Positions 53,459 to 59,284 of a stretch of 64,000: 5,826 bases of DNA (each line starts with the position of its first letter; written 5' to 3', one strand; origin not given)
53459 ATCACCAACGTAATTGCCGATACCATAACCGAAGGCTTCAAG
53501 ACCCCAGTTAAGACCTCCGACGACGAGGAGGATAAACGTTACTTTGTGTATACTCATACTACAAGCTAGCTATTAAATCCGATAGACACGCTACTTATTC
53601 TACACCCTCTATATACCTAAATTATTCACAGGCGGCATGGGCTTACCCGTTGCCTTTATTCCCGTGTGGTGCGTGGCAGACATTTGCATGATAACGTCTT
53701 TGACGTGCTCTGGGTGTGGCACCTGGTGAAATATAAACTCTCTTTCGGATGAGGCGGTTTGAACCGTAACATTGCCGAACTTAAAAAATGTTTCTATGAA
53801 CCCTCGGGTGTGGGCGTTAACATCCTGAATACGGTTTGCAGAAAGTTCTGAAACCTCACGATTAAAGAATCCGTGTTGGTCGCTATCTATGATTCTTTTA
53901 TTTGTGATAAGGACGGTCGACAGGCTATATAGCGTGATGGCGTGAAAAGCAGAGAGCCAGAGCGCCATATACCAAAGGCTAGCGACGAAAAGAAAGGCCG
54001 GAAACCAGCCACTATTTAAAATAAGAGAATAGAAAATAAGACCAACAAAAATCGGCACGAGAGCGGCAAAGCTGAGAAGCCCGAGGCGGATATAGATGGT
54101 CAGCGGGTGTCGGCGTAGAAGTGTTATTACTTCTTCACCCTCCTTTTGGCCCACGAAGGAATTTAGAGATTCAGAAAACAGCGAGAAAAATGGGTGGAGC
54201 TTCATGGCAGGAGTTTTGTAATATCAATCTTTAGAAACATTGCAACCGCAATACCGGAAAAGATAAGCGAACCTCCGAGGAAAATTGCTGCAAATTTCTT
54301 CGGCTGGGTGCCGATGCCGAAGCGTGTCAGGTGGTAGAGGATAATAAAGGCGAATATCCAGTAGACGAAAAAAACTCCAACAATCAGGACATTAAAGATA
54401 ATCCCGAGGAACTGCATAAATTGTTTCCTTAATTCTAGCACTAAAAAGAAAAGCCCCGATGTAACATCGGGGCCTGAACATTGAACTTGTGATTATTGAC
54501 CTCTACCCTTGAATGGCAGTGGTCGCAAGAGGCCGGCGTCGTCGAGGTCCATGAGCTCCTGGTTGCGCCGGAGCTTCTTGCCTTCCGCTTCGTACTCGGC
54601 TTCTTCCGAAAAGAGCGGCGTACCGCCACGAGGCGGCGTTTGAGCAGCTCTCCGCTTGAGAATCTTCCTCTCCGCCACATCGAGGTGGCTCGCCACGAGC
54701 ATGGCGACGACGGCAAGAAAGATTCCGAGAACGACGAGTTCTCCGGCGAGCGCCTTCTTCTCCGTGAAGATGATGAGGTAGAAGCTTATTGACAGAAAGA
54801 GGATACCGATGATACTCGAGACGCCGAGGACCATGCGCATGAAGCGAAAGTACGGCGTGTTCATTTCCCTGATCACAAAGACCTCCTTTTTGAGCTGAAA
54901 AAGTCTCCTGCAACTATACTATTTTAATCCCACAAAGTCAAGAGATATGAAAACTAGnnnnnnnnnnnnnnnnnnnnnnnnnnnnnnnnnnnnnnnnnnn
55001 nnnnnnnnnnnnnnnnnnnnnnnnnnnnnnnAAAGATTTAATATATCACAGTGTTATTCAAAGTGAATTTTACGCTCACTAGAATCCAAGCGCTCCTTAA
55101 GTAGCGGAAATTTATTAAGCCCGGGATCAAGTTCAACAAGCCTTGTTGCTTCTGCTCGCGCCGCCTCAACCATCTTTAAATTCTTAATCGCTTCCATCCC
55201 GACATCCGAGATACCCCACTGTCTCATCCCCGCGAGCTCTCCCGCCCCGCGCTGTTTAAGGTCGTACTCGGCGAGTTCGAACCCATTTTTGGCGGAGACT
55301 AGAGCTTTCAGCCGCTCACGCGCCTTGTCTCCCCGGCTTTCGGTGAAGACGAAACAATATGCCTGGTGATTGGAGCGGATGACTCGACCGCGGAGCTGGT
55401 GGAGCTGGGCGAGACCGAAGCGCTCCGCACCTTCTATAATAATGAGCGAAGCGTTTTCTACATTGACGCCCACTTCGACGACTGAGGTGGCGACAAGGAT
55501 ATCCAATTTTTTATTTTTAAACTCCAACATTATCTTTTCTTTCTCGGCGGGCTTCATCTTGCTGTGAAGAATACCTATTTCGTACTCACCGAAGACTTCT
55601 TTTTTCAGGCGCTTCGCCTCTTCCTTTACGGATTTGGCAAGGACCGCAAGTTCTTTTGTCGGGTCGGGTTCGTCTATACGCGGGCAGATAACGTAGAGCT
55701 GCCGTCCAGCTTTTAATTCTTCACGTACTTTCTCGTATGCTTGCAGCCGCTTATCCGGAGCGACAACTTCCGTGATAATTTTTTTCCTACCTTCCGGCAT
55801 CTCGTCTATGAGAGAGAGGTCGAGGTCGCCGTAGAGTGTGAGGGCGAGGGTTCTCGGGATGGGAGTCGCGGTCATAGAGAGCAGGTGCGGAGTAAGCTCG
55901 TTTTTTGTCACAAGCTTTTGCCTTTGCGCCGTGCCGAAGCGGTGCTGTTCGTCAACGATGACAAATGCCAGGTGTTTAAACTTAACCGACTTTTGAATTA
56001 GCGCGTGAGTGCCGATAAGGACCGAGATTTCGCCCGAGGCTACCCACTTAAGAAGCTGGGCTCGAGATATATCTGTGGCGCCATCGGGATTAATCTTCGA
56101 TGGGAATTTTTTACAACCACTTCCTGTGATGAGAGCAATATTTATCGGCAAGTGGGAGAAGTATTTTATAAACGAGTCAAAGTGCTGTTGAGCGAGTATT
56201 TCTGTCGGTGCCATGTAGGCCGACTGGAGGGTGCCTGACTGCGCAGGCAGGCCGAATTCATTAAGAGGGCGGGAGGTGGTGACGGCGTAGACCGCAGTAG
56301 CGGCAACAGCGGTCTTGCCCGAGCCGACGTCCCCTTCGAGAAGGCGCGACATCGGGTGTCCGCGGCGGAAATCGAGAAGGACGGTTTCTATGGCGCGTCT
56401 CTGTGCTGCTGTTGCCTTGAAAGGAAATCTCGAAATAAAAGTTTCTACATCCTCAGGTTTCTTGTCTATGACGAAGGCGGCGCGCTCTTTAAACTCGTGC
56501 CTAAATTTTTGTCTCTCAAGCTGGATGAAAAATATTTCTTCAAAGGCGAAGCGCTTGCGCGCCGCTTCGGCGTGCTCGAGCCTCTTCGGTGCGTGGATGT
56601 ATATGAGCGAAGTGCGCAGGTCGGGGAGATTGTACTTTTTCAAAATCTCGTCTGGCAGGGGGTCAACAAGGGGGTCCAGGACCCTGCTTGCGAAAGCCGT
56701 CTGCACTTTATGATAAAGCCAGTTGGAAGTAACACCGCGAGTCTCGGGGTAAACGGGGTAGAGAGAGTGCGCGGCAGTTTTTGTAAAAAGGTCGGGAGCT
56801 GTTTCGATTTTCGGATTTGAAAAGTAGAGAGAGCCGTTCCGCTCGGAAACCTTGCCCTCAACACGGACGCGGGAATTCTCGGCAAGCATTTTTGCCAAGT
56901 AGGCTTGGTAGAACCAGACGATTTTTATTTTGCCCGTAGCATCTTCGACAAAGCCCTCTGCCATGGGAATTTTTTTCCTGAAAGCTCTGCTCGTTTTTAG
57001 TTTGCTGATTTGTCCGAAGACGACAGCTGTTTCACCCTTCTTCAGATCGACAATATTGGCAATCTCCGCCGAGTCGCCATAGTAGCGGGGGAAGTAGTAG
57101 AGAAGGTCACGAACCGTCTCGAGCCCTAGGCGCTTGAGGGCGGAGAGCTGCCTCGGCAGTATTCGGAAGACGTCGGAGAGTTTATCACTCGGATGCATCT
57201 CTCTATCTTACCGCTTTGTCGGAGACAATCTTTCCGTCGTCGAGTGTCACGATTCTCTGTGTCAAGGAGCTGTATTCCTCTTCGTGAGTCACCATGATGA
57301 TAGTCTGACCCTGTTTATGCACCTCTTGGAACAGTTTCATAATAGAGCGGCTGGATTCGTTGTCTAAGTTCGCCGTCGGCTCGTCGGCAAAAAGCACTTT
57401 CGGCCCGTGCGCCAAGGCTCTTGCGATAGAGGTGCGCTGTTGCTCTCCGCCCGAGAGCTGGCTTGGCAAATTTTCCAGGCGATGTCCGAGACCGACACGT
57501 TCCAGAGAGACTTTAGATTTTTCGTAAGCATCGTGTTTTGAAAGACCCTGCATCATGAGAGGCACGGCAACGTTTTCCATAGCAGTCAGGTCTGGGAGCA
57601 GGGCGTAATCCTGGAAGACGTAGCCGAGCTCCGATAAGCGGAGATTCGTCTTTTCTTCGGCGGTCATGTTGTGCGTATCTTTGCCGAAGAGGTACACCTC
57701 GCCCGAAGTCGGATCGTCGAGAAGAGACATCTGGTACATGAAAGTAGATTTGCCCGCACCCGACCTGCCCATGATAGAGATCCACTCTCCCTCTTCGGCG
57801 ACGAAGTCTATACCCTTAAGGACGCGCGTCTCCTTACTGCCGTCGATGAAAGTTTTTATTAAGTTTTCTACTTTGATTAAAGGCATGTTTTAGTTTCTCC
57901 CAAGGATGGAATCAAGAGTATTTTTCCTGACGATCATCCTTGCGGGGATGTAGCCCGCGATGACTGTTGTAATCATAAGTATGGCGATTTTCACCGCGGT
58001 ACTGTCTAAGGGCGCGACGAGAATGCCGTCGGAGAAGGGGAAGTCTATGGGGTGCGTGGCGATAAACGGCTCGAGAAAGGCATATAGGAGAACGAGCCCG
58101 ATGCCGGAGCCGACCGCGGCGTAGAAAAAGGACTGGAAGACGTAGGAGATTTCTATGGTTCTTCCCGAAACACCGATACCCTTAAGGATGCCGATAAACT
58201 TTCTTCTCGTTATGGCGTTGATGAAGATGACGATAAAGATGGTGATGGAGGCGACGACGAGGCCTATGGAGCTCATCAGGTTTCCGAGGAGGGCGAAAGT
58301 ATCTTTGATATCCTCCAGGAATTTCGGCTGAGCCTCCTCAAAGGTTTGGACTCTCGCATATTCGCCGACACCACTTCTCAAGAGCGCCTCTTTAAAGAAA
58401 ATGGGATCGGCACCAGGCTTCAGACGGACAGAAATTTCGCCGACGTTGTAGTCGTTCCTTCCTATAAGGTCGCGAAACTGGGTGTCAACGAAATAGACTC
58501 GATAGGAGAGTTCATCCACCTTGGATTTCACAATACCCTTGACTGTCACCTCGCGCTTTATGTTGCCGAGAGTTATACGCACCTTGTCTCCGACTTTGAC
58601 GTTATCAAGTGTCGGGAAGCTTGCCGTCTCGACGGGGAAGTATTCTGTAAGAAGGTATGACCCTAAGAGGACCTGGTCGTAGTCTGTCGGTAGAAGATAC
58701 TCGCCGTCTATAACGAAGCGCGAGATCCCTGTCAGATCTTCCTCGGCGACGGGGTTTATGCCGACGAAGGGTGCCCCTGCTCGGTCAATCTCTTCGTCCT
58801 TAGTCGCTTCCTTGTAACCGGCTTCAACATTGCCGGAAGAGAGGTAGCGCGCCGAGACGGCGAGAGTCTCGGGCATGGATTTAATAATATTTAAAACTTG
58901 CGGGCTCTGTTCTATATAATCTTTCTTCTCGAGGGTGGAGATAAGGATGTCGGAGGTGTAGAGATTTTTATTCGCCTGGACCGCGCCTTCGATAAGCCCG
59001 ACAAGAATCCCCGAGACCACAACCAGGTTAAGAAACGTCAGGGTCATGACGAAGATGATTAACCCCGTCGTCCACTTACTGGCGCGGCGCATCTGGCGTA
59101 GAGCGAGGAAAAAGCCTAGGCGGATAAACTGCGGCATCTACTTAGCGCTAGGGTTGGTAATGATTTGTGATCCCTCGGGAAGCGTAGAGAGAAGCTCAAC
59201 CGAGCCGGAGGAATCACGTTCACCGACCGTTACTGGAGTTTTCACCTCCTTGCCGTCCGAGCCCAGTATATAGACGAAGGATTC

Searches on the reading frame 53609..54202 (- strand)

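Call 68: search_protein_families(library=pfam, proteins=[window:53609-54202:-], max_evalue=0.001)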
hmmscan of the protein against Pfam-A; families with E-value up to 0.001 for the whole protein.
window:53609-54202:- (197 aa): 1 family
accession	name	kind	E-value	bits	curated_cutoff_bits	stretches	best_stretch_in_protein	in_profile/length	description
PF03703.20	bPH_2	-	1.6e-08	35.1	22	1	99-170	8-77/78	Bacterial PH domain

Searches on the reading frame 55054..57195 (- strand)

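Call 68: search_protein_families(library=pfam, proteins=[window:55054-57195:-], max_evalue=0.001)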
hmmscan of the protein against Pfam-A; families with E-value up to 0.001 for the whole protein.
window:55054-57195:- (713 aa): 7 families
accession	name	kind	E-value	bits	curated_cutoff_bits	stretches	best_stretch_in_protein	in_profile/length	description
PF17191.10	RecG_wedge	-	2.4e-22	79.7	23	1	14-164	10-155/162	RecG wedge domain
PF00270.35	DEAD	-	5.6e-22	78.7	26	1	262-450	1-164/167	DEAD/DEAH box helicase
PF00271.37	Helicase_C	-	7.8e-19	68.4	23.5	1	491-608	7-109/110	Helicase conserved C-terminal domain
PF04851.21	ResIII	-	7.3e-11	42.7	22.5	1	261-445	4-162/164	Type III restriction enzyme, res subunit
PF01336.31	tRNA_anti-codon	-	4e-09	36.7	27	1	59-131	3-73/75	OB-fold nucleic acid binding domain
PF19833.4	RecG_dom3_C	-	2.7e-07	31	26.8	1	637-695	3-63/87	ATP-dependent DNA helicase RecG, domain 3, C-terminal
PF22590.2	Cas3-like_C_2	-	2.2e-05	25.1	27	1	524-609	16-105/106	CRISPR-associated nuclease/helicase Cas3, C-terminal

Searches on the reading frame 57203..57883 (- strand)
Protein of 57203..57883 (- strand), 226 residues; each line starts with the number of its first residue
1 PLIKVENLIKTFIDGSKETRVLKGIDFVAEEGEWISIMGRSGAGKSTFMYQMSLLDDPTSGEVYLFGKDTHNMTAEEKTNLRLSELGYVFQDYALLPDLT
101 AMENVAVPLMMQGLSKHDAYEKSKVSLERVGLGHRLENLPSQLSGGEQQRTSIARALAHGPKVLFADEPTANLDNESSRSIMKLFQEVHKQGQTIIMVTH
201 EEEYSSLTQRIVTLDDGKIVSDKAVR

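Call 69: search_protein_families(library=pfam, proteins=[window:57203-57883:-], max_evalue=0.001)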
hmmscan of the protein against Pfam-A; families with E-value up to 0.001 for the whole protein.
window:57203-57883:- (226 aa): 3 families
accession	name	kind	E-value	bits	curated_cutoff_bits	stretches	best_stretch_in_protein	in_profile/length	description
PF00005.33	ABC_tran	-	3.2e-31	109.2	25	1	22-171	1-137/137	ABC transporter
PF02463.25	SMC_N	-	8e-07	29.1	40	1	77-212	70-209/220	RecF/RecN/SMC N terminal domain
PF13304.12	AAA_21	-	0.00028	21.5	27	0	130-200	225-298/304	AAA domain, putative AbiEii toxin, Type IV TA system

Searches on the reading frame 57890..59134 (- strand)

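Call 69: search_protein_families(library=pfam, proteins=[window:57890-59134:-], max_evalue=0.001)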
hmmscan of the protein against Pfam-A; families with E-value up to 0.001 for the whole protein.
window:57890-59134:- (414 aa): 1 family
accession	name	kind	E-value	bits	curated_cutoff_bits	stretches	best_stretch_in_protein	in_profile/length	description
PF02687.27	FtsX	-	2.4e-12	47.4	25.5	1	286-405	2-119/120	FtsX-like permease C-terminal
